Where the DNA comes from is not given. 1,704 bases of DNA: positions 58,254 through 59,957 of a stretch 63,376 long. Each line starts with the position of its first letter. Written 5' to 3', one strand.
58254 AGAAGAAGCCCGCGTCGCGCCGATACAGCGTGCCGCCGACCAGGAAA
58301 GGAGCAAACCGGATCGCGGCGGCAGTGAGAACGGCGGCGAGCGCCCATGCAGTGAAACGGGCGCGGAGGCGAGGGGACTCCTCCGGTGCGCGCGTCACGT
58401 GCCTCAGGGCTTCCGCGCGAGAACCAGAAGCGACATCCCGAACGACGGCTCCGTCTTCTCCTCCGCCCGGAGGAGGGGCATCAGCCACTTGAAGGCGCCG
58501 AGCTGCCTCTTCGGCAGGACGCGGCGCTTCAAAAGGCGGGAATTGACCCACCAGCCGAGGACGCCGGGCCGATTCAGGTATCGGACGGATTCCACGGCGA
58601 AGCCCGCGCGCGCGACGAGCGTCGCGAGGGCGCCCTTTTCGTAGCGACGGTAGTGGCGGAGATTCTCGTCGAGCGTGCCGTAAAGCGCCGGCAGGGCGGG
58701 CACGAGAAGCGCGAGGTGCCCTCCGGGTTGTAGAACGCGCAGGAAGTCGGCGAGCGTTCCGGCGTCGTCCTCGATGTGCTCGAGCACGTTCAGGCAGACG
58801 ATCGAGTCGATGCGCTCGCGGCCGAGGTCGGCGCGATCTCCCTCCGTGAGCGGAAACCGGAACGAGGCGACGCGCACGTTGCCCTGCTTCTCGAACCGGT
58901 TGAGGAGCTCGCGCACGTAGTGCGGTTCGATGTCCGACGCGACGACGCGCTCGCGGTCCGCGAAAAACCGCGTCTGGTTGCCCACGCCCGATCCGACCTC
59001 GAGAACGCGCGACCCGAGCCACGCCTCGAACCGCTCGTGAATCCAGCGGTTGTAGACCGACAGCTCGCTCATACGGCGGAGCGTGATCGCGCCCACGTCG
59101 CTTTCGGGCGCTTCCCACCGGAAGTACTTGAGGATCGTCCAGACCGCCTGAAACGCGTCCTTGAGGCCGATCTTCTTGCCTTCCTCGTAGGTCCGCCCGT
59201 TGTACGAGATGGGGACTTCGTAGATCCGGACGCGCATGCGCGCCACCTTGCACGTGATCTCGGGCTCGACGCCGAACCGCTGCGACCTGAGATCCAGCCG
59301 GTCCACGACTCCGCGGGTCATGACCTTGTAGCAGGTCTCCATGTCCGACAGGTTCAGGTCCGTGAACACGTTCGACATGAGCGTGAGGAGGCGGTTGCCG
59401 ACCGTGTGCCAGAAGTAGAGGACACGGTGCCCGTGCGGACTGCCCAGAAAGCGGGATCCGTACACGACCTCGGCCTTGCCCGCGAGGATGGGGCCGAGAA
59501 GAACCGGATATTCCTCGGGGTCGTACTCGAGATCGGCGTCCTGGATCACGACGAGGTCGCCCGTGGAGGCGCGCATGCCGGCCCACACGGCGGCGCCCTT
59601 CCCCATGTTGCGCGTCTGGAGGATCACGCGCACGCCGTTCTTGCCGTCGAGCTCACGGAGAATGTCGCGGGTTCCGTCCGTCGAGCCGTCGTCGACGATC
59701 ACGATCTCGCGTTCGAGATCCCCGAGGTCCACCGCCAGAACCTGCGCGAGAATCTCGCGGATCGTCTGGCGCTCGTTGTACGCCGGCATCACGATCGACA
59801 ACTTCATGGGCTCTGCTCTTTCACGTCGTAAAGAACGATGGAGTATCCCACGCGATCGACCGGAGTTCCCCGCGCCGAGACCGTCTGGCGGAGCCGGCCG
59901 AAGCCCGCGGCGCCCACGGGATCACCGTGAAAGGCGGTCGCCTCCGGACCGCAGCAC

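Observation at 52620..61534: Operon of four lipid-carrier-type glycosylation enzymes (ArnT/PMT-like, GT2-methyltransferase fusion, two YfhO-like) coupled to an M20 peptidase, divergent from the STT3-like gene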

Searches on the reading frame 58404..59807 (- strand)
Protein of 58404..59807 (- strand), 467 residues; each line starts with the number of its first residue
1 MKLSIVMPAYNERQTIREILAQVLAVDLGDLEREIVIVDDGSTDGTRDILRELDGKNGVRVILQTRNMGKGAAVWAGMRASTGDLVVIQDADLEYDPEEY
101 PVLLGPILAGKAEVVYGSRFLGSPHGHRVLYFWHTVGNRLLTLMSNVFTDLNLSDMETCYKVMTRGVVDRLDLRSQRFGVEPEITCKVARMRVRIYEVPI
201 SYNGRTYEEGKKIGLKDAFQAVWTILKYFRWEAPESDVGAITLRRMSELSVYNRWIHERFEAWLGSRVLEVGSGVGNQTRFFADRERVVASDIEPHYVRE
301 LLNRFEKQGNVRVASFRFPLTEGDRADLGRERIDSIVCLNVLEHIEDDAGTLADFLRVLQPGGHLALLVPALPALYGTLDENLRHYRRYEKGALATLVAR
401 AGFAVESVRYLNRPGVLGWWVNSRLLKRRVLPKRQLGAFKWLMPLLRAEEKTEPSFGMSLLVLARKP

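Call 8: search_protein_families(library=pfam, proteins=[window:58404-59807:-], max_evalue=0.01)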
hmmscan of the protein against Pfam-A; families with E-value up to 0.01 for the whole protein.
window:58404-59807:- (467 aa): 11 families
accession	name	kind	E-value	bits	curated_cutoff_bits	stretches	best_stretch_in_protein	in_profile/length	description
PF00535.33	Glycos_transf_2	-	3.6e-34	118.5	23.3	1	4-170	1-166/168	Glycosyl transferase family 2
PF13489.12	Methyltransf_23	-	4.6e-13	49.7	27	1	256-407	13-163/164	Methyltransferase domain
PF08242.18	Methyltransf_12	-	1e-12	49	30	1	269-365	1-98/98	Methyltransferase domain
PF08241.18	Methyltransf_11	-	3.5e-12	47.2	21.2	1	269-366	1-94/95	Methyltransferase domain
PF13649.12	Methyltransf_25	-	3e-11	44.3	27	1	268-363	1-97/97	Methyltransferase domain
PF13641.12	Glyco_tranf_2_3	-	4.2e-11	43.7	27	1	3-122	3-126/230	Glycosyltransferase like family 2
PF13847.12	Methyltransf_31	-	2.4e-07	31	27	1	265-371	4-113/145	Methyltransferase domain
PF13704.12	Glyco_tranf_2_4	-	0.00011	23.1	27.5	1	11-92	2-81/98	Glycosyl transferase family 2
PF10111.15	Glyco_tranf_2_2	-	0.0032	17.4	27.3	1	4-93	1-92/276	Glycosyltransferase like family 2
PF06080.18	DUF938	-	0.0052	17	27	0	265-365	26-135/202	Protein of unknown function (DUF938)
PF01209.24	Ubie_methyltran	-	0.0055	16.5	20.1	1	256-373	39-157/233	ubiE/COQ5 methyltransferase family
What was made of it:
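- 58404..59807 (-): Gene B: 467-aa fusion of a polyprenyl-phosphate glycosyltransferase-type GT2 (aa 1 to about 236, nt about 59100-59807) with a class I SAM methyltransferase (aa about 250-467, nt about 58407-59060). It has no transmembrane helix. Pfam Glycos_transf_2 3.6e-34; Methyltransf_23, _12, _11, _25 and _31 all above cut-off (call 8).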

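Call 10: search_protein_families(library=ncbifam, proteins=[window:58404-59807:-], max_evalue=0.01)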
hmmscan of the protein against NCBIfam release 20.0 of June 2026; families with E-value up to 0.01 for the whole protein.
window:58404-59807:- (467 aa): 43 families (the best 25 are shown)
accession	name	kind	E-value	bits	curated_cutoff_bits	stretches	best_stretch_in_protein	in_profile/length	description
TIGR04182.1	glyco_TIGR04182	equivalog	6.9e-36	124.1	325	1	3-236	2-225/293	S-layer glycoprotein N-glycosyltransferase AglJ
NF007986.1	PRK10714.1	equivalog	8.5e-19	67.7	529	1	2-211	7-209/316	undecaprenyl-phosphate 4-deoxy-4-formamido-L-arabinose transferase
NF047588.1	GlcsyltransPgfSStrep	equivalog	5.2e-18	65.3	500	1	1-171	1-167/308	glycosyltransferase PgfS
NF041875.1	EPS_EpsD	equivalog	5.8e-18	65.4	370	1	3-117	1-114/325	exopolysaccharide biosynthesis glycosyltransferase EpsD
NF058614.1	PPMAGASynPpgS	equivalog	1.6e-17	63.7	370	1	5-208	4-202/226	polyprenyl-phospho-N-acetylgalactosaminyl synthase PpgS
NF010496.0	PRK13915.1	equivalog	2.6e-17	62.9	262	1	2-111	32-146/307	glucosyl-3-phosphoglycerate synthase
NF041391.1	DPhHxTase_Halo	equivalog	2.7e-17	62.5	375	1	7-208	1-189/213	dolichyl-phosphate hexose transferase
TIGR03937.1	PgaC_IcaA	equivalog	2.9e-15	56.2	422.3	1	2-95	46-138/407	poly-beta-1,6-N-acetyl-D-glucosamine synthase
NF007482.0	PRK10073.1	equivalog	4.4e-14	52.2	423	1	2-105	7-108/334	glycosyltransferase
TIGR04283.1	glyco_like_mftF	equivalog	7.1e-12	45.4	182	1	3-108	1-97/221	TIGR04283 family arsenosugar biosynthesis glycosyltransferase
TIGR03965.1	mycofact_glyco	equivalog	7.7e-12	44.8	280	1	3-108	76-180/467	mycofactocin biosynthesis glycosyltransferase MftF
NF047683.1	TeichurnBiosyTuaG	equivalog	4e-11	43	400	1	3-98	8-102/252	teichuronic acid biosynthesis protein TuaG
NF043040.1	corrin_prot_MT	hypoth_equivalog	1.8e-07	30.8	180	1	249-369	27-149/216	corrinoid protein-associated methyltransferase CpaM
NF041537.1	ArsM_AhpD_UU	exception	8.7e-07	28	510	1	265-368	77-181/345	arsenite methyltransferase/AhpD domain selenoprotein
TIGR03469.1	HpnB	hypoth_equivalog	1.8e-06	27.3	379.25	1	3-103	46-156/386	hopene-associated glycosyltransferase HpnB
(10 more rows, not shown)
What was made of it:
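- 58404..59807 (-): Best NCBIfam hits are AglJ, ArnC, PgfS, PpgS and Dol-P-hexose transferase (call 10).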

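Call 13: find_encoding_contigs(protein=window:58404-59807:-, flank=10000, max_places=6)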
Protein window:58404-59807:- (467 aa): no gene with exactly this product is on record in the collection.

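Call 37: find_related_loci(query=A3, collection=genome_contigs, flank=10000)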
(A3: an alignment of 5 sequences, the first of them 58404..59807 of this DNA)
Query A3 (467 aa) in genome_contigs; peptide patterns used: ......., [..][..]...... (x = any residue, [..] = any of these).
600 stretches matched a pattern (row limit reached: there are more); 592 encode a relative of the query (tblastn E <= 1e-3); the best 80 are kept; 80 distinct loci.
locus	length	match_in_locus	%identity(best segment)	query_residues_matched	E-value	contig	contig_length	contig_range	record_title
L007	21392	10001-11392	80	1-464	0e+0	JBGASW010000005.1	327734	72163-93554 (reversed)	MAG: Thermoanaerobaculia bacterium isolate MAG_AAO_H10.96 AAOH10-96_opera_contig_130, whole genome shotgun sequence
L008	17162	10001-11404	61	1-466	6e-179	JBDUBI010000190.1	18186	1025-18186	MAG: Acidobacteriota bacterium isolate cluster4_bin.210 NODE_5962_length_18186_cov_12.848381, whole genome shotgun seque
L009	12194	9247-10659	61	1-467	4e-178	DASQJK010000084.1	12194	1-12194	MAG TPA_asm: Thermoanaerobaculia bacterium isolate SMAG_U11884 k141_2639864, whole genome shotgun sequence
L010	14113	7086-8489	59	1-466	1e-176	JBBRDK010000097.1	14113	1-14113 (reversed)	MAG: Thermoanaerobaculia bacterium isolate Co_metawrap_2448 Cmw_2448_k141_28391802_length_14113_cov_23.0000, whole genom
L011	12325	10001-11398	70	1-466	0e+0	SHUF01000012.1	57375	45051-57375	MAG: Acidobacteria bacterium isolate Baikal-deep-G11 BACOMB-C2060, whole genome shotgun sequence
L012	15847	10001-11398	51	1-466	2e-144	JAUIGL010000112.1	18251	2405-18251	MAG: bacterium isolate Co_bin.149 NODE_17120_length_18251_cov_2.488358, whole genome shotgun sequence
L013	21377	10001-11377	50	3-467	2e-138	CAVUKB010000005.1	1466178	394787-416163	MAG: uncultured Acidobacteriota bacterium isolate MFD01721.bin.1.215 genome assembly, contig: contig_23560, whole genome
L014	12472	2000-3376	48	3-466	3e-136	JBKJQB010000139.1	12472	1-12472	MAG: Thermoanaerobaculia bacterium isolate ant_bin.484 k117_2692425, whole genome shotgun sequence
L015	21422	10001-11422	49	1-466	1e-133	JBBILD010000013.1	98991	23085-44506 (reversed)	MAG: Myxococcales bacterium isolate SLS170214_bin_200 NODE_120_length_98991_cov_2.93667, whole genome shotgun sequence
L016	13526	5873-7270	47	1-467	7e-128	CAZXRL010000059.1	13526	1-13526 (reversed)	MAG TPA_asm: uncultured Brevefilum sp. isolate binchicken_co405_313 genome assembly, contig: NODE_6796_length_13526_cov_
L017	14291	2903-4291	46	3-467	8e-126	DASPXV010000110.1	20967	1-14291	MAG TPA_asm: Vicinamibacterales bacterium isolate SMAG_U11576 k141_1161019, whole genome shotgun sequence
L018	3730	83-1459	45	3-466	8e-129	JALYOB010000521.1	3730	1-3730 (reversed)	MAG: Acidobacteriota bacterium isolate KAL bin4 SC8791_NODE_1112_length_3730_cov_1.222315, whole genome shotgun sequence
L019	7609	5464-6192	76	1-243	5e-125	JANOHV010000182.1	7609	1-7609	MAG: Candidatus Rokuibacteriota bacterium isolate SOY_63_metabat_434 SOY_63_k141_5593716, whole genome shotgun sequence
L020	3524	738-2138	46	2-467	9e-128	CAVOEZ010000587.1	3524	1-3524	MAG: Latescibacteria bacterium UBA2968 isolate CBN3_331.40 genome assembly, contig: Ga0302139_10016892, whole genome sho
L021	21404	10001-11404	46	1-466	3e-122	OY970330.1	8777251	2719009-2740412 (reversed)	MAG: Thermoanaerobaculaceae bacterium isolate MFD05537.bin.c.1 genome assembly, chromosome: 1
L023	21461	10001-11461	42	3-466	5e-122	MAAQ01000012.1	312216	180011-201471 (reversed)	Flavobacteriales bacterium 33_180_T64 BD02T64_scaffold_41, whole genome shotgun sequence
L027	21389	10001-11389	44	2-466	6e-117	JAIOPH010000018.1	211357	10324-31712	MAG: Chthoniobacter sp. isolate LakeFargette_0920_ALND_MAG_63_25 LacPavin_0920_ALND_scaffold_289388, whole genome shotgu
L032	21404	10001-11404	44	2-467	3e-116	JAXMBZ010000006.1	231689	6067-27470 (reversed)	MAG: Planctomycetota bacterium isolate STL-PLA49 C2.167.fa-6, whole genome shotgun sequence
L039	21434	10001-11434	41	2-466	1e-111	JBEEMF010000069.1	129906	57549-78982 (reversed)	MAG: Bacteroidota bacterium isolate columbiariver2_2019_sw_WHONDRS-S19S_0076_B_bin.9 scaffold_914200, whole genome shotg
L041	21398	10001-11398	42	3-467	2e-111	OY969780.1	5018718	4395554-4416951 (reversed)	MAG: uncultured Acidobacteriaceae bacterium isolate MFD09603.bin.c.4 genome assembly, chromosome: 1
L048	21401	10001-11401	43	3-467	1e-109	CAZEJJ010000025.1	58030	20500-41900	MAG TPA_asm: uncultured Enterobacterales bacterium isolate binchicken_co141_421 genome assembly, contig: NODE_2206_lengt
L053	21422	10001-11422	40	2-467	4e-105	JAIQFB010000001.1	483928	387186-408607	MAG: Terriglobia bacterium isolate SRVP_15 SR-VP_26_10_2019_B_40cm_scaffold_9, whole genome shotgun sequence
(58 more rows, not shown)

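Call 47: search_solved_structures(query=window:58404-59807:-, max_evalue=0.001)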
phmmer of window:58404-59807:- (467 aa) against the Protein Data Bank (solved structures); distinct sequences matched with E-value up to 0.001: 34.
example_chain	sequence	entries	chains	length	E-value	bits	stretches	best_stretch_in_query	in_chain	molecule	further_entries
5mlz_A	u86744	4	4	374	2.5e-23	85.5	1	1-236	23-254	Dolichol monophosphate mannose synthase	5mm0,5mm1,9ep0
9hwj_A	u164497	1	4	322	1.1e-16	63.6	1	2-211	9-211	Undecaprenyl-phosphate 4-deoxy-4-formamido-L-arabinose transferase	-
9bhc_C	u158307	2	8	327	3.1e-15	58.8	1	2-210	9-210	Undecaprenyl-phosphate 4-deoxy-4-formamido-L-arabinose transferase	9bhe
8vxh_A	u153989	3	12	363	4.1e-15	58.5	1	2-210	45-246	Undecaprenyl-phosphate 4-deoxy-4-formamido-L-arabinose transferase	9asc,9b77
7pdo_A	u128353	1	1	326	4.9e-12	48.3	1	3-111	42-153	Glucosyl-3-phosphoglycerate synthase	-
7p5l_A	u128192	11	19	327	4.9e-12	48.3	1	3-111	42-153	Glucosyl-3-phosphoglycerate synthase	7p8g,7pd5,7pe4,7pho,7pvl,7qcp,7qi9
4y6n_A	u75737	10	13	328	7e-11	44.5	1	3-112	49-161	Glucosyl-3-phosphoglycerate synthase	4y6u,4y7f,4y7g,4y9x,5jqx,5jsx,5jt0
3e25_A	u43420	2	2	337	7.4e-11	44.4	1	3-112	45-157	Putative uncharacterized protein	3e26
4ddz_A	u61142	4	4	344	7.8e-11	44.3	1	3-112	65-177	GLUCOSYL-3-PHOSPHOGLYCERATE SYNTHASE (GpgS) | Glucosyl-3-phosphoglycerate synthase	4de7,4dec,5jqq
2z87_A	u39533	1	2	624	4e-10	42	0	3-97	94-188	Chondroitin synthase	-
2z86_A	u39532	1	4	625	4e-10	42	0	3-97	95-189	Chondroitin synthase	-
3ckj_A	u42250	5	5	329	5.6e-10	41.5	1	3-112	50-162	Putative uncharacterized protein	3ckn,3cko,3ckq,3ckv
5eke_A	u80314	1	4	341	7e-10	41.2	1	2-119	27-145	Uncharacterized glycosyltransferase sll0501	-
5ekp_C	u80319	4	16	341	7e-10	41.2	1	2-119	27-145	Uncharacterized glycosyltransferase sll0501 | Glycosyltransferase sll0501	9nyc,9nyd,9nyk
9nye_A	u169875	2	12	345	7.2e-10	41.2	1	2-119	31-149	Glycosyltransferase sll0501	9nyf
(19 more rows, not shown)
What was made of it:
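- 58404..59807 (-): Best PDB sequences are P. furiosus Dol-P-Man synthase 5mlz (2.5e-23, aa 1-236), ArnC and GtrB sll0501 (call 47).
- On Polyprenyl-phosphate glycosyltransferase (Dpm1/GtrB/ArnC-like GT2): PDB matches are 5mlz DPMS at 2.5e-23 over aa 1-236, then ArnC and GtrB (call 47).
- Its best structural-sequence relatives are Dol-P-Man synthase, ArnC and GtrB, matched across the catalytic domain and interface helices (call 47). The GT2 domain of B matches ArnC (67.7 bits in call 10; PDB ArnC 1e-16 in call 47).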

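Call 56: search_protein_families(library=pfam, proteins=[L023:11519-13006:+, L039:11450-12988:+, L027:8219-9964:+, L032:11415-13115:-, L041:11408-14020:+, L048:11421-13553:+, L053:11640-13187:+, L021:8192-10408:-, L008:3866-5422:+, L008:11540-12934:-], max_evalue=0.01)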
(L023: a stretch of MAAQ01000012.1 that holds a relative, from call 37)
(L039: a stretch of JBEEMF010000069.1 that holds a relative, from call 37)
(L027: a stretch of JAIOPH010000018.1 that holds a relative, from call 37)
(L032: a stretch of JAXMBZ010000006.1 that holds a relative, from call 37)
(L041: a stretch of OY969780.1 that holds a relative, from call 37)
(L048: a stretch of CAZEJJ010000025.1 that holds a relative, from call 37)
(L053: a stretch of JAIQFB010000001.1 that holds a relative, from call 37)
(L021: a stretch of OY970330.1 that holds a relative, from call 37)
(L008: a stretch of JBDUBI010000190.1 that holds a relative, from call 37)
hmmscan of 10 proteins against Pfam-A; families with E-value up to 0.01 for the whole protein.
L023:11519-13006:+ (495 aa): 1 family
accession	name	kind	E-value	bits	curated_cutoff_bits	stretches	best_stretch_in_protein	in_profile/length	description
PF13231.12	PMT_2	-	2.9e-06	28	26.1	1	65-204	3-144/160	Dolichyl-phosphate-mannose-protein mannosyltransferase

L039:11450-12988:+ (512 aa): 0 families

L027:8219-9964:+ (581 aa): 1 family
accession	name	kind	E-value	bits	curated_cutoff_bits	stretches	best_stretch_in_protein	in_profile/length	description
PF13231.12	PMT_2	-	2.2e-13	51.2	26.1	1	148-302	3-157/160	Dolichyl-phosphate-mannose-protein mannosyltransferase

L032:11415-13115:- (566 aa): 0 families

L041:11408-14020:+ (870 aa): 2 families
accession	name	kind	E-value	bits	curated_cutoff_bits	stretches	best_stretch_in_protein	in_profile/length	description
PF24677.1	DUF7657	-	1.9e-71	241.4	26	1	243-638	2-399/401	Domain of unknown function (DUF7657)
PF24672.1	DUF7654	-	0.00045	20.3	27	1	728-868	2-140/145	Domain of unknown function (DUF7654)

L048:11421-13553:+ (710 aa): 1 family
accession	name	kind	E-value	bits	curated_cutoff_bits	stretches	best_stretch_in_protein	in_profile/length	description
PF09586.16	YfhO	-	1.3e-08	34.2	28.5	1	636-688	784-835/835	Bacterial membrane protein YfhO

L053:11640-13187:+ (515 aa): 1 family
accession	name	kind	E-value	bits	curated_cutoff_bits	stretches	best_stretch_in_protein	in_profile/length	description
PF13231.12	PMT_2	-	7.9e-06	26.6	26.1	1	162-272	25-132/160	Dolichyl-phosphate-mannose-protein mannosyltransferase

L021:8192-10408:- (738 aa): 11 families
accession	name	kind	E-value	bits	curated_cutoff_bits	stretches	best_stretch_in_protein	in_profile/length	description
PF07719.23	TPR_2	-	3.3e-11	42.8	27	1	576-605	3-32/34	Tetratricopeptide repeat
PF14559.12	TPR_19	-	3.2e-09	37.4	25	1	561-602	12-53/68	Tetratricopeptide repeat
PF13428.12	TPR_14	-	1e-08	35.4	23.5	0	688-716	13-41/44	Tetratricopeptide repeat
PF00515.34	TPR_1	-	1.2e-08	34.8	27.8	1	576-605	3-32/34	Tetratricopeptide repeat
PF13432.12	TPR_16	-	1.1e-07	32.6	32.7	2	648-708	3-63/65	Tetratricopeptide repeat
PF16918.11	PknG_TPR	-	4.2e-07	29.5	27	1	581-669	135-222/340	Protein kinase G tetratricopeptide repeat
PF13424.12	TPR_12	-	2.2e-06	28.2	30.1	0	569-604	40-75/77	Tetratricopeptide repeat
PF13374.12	TPR_10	-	6e-06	26.5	27.5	1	578-600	6-28/42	Tetratricopeptide repeat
PF13431.12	TPR_17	-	8.9e-05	22.9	24.4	0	562-594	1-33/34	Tetratricopeptide repeat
PF13181.12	TPR_8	-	0.00058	20.3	25.7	0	576-603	3-30/34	Tetratricopeptide repeat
PF13174.12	TPR_6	-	0.001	20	26.3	0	682-708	5-32/33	Tetratricopeptide repeat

L008:3866-5422:+ (518 aa): 0 families

L008:11540-12934:- (464 aa): 0 families
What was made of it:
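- Of the 8 such neighbours scanned against Pfam, 3 were PMT_2 and 1 YfhO (call 56).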
